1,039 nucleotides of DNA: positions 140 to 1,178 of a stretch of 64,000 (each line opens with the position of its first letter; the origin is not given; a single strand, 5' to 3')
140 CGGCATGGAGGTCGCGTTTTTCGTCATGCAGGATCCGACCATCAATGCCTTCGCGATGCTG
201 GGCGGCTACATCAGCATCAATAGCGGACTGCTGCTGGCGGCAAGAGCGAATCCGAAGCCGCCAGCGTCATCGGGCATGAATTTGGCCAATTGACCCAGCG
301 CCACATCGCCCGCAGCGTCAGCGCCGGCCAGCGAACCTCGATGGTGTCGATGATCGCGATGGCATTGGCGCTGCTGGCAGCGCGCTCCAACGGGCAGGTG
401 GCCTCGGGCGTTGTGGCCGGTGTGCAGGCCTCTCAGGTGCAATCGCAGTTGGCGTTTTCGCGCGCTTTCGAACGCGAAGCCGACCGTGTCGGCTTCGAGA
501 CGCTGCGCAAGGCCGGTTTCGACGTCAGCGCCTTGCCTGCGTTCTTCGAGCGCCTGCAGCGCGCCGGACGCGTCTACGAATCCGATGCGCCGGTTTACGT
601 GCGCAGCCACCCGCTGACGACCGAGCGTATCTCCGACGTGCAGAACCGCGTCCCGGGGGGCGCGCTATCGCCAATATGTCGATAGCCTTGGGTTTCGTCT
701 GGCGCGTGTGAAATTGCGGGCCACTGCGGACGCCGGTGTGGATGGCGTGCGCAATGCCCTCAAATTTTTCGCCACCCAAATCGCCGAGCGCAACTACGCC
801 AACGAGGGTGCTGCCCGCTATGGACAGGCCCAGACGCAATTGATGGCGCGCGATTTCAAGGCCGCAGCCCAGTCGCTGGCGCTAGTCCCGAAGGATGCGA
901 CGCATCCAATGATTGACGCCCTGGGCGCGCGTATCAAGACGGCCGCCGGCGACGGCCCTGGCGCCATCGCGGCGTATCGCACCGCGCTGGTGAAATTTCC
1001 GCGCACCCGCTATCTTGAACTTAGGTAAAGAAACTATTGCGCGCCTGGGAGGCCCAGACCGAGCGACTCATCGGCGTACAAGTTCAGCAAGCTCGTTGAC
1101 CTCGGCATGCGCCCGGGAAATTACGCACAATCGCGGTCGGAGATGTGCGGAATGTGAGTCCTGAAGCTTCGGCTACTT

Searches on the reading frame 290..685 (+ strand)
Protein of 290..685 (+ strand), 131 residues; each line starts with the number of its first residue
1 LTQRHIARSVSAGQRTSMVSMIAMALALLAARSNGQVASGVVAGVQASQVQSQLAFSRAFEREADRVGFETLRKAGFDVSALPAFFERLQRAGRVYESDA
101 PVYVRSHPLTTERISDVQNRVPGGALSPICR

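Call 8: search_protein_families(library=pfam, proteins=[window:290-685:+], max_evalue=0.01)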
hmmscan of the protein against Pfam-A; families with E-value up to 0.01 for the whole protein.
window:290-685:+ (131 aa): 1 family
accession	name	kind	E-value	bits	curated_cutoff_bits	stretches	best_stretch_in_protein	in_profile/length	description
PF01435.24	Peptidase_M48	-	3.1e-15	56.9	20.3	1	2-120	77-185/186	Peptidase family M48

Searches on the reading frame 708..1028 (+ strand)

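Call 8: search_protein_families(library=pfam, proteins=[window:708-1028:+], max_evalue=0.01)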
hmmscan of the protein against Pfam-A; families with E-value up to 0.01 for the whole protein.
window:708-1028:+ (106 aa): 2 families
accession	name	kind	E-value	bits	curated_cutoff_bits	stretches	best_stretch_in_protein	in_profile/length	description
PF13432.12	TPR_16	-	0.0036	18.2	32.7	0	26-59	23-56/65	Tetratricopeptide repeat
PF14559.12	TPR_19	-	0.0098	16.6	25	0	17-76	10-68/68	Tetratricopeptide repeat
